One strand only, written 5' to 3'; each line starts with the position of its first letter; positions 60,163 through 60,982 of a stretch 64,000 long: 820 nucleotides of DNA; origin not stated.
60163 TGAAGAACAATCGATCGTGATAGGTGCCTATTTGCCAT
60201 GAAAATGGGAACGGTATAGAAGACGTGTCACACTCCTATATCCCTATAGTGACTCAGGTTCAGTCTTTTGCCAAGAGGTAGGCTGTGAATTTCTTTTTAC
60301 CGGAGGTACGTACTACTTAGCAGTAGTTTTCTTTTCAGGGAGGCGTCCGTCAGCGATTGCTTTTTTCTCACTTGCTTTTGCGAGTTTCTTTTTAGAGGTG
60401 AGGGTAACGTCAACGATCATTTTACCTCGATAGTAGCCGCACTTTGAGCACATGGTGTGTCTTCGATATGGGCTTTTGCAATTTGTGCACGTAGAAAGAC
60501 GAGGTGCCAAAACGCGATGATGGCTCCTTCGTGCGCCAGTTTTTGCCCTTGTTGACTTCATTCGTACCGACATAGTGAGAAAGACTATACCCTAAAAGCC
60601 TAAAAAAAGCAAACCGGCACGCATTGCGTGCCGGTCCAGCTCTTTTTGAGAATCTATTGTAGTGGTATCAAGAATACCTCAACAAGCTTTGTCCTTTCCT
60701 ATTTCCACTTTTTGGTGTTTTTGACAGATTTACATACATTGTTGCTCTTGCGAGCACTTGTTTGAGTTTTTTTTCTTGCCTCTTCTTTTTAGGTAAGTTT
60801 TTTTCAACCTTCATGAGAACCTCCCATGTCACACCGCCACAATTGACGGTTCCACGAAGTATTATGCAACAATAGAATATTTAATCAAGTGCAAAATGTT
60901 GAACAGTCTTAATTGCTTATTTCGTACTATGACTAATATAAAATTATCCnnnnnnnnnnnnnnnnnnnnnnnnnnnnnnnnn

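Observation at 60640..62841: Low-GC insert with a microviridin-type ATP-grasp ligase, a candidate precursor peptide and an attenuator: a putative graspetide cluster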

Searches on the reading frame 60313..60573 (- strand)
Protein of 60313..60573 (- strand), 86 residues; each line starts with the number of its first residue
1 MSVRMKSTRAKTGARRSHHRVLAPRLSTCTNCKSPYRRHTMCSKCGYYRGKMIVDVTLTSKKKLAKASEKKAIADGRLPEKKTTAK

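Call 3: search_protein_families(library=ncbifam, proteins=[window:60313-60573:-], max_evalue=1)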
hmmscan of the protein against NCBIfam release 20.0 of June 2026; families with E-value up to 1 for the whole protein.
window:60313-60573:- (86 aa): 2 families
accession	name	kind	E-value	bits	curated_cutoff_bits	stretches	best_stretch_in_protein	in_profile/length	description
TIGR01031.1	rpmF_bact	equivalog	2.5e-13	50.1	22.6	1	6-54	6-55/56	50S ribosomal protein L32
NF047723.1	TransFacS4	equivalog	0.0026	18.2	120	1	29-78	4-53/90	transcription factor S4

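Call 4: search_protein_families(library=pfam, proteins=[window:60313-60573:-], max_evalue=1)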
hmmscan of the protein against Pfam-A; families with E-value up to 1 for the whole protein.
window:60313-60573:- (86 aa): 6 families
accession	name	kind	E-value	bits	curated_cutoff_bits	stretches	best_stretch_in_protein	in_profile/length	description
PF01783.29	Ribosomal_L32p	-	3.4e-14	53.2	21.3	1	6-54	6-54/56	Ribosomal L32p protein family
PF13248.11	Zn_ribbon_3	-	0.025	14.5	27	1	28-47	4-24/26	zinc-ribbon domain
PF12773.13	DZR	-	0.031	14.9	27.3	1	24-47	10-32/45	Double zinc ribbon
PF03688.20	Nepo_coat_C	-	0.039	14.3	27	1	28-70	37-77/163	Nepovirus coat protein, C-terminal domain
PF07286.17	D-Glu_cyclase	-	0.12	12.7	25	1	24-69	22-67/143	D-glutamate cyclase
PF08271.17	Zn_Ribbon_TF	-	0.2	11.7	29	1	28-56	2-36/43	TFIIB zinc-binding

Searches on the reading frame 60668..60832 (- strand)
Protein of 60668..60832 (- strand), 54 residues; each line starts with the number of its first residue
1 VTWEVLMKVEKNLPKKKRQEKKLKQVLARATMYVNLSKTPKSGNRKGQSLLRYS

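Call 3: search_protein_families(library=ncbifam, proteins=[window:60668-60832:-], max_evalue=1)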
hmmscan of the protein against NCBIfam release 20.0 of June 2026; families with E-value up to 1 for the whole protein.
window:60668-60832:- (54 aa): 0 families

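Call 4: search_protein_families(library=pfam, proteins=[window:60668-60832:-], max_evalue=1)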
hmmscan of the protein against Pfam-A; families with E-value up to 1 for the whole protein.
window:60668-60832:- (54 aa): 0 families
